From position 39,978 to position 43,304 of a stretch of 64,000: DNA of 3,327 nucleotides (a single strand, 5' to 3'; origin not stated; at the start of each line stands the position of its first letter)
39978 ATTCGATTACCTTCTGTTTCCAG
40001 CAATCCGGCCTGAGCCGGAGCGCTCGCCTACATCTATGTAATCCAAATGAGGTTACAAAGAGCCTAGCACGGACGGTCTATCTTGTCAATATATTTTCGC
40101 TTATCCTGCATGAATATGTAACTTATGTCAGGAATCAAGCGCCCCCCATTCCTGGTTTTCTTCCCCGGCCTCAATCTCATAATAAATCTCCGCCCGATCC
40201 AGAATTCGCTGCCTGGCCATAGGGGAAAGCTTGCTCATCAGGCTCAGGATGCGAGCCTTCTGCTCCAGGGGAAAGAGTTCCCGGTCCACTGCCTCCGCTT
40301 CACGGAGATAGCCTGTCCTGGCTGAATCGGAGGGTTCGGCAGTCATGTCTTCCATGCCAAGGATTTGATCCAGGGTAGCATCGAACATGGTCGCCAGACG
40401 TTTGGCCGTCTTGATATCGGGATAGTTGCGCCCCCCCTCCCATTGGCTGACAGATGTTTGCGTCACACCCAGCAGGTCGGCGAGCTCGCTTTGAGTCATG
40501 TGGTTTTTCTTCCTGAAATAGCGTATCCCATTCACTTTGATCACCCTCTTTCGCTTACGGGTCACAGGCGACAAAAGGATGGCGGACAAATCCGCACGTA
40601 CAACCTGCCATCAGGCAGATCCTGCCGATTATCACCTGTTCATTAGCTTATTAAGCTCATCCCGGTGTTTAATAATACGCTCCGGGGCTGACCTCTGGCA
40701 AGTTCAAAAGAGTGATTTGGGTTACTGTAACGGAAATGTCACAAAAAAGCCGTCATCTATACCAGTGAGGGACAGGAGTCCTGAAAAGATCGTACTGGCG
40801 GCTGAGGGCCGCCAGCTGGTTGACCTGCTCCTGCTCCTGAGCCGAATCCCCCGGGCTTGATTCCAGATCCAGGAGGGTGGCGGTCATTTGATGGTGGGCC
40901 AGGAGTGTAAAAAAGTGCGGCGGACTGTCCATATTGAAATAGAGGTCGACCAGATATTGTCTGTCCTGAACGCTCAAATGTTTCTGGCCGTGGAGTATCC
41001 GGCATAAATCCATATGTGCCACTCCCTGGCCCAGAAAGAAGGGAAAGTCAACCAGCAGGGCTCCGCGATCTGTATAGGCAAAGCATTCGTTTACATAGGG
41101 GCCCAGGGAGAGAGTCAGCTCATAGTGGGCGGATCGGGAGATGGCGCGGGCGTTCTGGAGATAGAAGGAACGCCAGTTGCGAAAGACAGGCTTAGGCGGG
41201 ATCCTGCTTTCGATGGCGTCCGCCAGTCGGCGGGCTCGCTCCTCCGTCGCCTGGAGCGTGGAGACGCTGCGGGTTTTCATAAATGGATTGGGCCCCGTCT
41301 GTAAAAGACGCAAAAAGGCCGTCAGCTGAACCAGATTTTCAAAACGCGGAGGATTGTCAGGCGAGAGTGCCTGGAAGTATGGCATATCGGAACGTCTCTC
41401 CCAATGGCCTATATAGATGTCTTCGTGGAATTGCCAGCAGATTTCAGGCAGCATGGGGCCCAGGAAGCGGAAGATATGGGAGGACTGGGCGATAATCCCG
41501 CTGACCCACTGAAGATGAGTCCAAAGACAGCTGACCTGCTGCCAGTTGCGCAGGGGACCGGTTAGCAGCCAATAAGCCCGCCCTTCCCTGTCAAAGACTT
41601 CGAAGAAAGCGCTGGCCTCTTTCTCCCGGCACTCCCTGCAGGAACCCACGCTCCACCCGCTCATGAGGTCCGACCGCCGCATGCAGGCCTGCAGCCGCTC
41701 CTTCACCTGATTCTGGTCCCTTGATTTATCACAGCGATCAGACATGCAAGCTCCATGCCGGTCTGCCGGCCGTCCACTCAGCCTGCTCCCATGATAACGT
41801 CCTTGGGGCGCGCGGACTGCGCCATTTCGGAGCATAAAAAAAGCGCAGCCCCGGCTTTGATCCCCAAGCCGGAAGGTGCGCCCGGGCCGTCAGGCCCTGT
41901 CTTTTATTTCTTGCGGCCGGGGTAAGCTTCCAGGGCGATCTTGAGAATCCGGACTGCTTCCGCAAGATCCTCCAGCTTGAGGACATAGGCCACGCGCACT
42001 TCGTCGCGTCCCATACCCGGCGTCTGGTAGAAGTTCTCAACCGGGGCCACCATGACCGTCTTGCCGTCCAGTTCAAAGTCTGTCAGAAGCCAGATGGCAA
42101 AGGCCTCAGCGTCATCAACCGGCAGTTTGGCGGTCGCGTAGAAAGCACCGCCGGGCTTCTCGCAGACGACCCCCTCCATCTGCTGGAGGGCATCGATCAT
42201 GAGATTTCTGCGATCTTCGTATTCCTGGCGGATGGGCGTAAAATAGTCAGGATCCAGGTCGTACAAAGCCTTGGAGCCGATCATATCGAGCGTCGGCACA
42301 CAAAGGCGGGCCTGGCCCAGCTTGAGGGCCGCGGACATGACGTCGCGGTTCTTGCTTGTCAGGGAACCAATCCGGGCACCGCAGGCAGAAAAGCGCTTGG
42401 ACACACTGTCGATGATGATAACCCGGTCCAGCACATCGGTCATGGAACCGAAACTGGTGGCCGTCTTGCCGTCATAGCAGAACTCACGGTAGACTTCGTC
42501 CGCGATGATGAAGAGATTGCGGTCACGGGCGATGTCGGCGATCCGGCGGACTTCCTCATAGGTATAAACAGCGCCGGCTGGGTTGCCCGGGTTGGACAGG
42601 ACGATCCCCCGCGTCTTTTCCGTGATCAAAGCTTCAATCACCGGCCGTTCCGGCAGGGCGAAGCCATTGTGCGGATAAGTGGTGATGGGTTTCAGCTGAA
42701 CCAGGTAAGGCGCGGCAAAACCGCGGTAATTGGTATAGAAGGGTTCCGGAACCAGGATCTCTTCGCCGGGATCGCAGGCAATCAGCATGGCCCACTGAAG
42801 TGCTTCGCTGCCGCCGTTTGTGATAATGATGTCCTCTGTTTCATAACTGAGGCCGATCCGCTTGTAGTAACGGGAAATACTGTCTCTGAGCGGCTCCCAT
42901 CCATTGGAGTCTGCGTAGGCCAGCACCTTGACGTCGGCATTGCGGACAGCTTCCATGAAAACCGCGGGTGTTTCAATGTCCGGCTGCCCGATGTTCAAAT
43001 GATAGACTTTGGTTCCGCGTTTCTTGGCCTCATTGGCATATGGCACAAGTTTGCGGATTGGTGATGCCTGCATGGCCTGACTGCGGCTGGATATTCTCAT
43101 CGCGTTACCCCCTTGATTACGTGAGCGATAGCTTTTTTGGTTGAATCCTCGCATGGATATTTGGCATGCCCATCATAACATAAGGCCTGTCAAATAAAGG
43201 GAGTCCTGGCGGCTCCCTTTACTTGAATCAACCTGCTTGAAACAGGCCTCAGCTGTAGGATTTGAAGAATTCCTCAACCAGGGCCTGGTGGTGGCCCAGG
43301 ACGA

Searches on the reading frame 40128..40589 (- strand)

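Call 63: search_protein_families(library=pfam, proteins=[window:40128-40589:-], max_evalue=0.001)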
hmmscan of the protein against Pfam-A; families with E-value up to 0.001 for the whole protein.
window:40128-40589:- (153 aa): 6 families
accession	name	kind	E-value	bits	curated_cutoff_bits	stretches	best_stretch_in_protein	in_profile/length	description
PF01381.28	HTH_3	-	1e-13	51.6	23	1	22-75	1-54/55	Helix-turn-helix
PF13560.12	HTH_31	-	2.9e-07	31.1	27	1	24-74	8-59/64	Helix-turn-helix domain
PF12844.13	HTH_19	-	9.6e-07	29.1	30.2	1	23-73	5-55/64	Helix-turn-helix domain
PF13443.12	HTH_26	-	3.2e-06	27.7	22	1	22-80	2-61/63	Cro/C1-type HTH DNA-binding domain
PF07022.19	Phage_CI_repr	-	0.0004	21.1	22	1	32-79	14-60/65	Bacteriophage CI repressor helix-turn-helix domain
PF14549.12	P22_Cro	-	0.00068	19.8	30.2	0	33-53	12-30/60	DNA-binding transcriptional regulator Cro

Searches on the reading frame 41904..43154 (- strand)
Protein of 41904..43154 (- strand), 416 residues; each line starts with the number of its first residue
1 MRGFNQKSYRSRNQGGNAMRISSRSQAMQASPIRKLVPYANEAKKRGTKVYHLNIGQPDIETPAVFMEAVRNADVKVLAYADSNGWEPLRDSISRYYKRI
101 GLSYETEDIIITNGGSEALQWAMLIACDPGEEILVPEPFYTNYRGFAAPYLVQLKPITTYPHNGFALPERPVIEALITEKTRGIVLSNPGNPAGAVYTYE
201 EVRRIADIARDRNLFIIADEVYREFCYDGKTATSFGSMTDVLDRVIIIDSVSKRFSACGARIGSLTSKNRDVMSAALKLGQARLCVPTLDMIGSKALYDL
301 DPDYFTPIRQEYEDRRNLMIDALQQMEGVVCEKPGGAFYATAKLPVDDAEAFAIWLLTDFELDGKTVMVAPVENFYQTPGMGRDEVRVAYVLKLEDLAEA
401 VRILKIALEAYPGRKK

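Call 61: search_protein_families(library=pfam, proteins=[window:41904-43154:-], max_evalue=0.0001)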
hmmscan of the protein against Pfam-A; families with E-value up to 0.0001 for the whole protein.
window:41904-43154:- (416 aa): 1 family
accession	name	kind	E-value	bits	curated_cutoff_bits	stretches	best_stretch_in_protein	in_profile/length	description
PF00155.27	Aminotran_1_2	-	1e-42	147.1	19.7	1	49-401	2-358/361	Aminotransferase class I and II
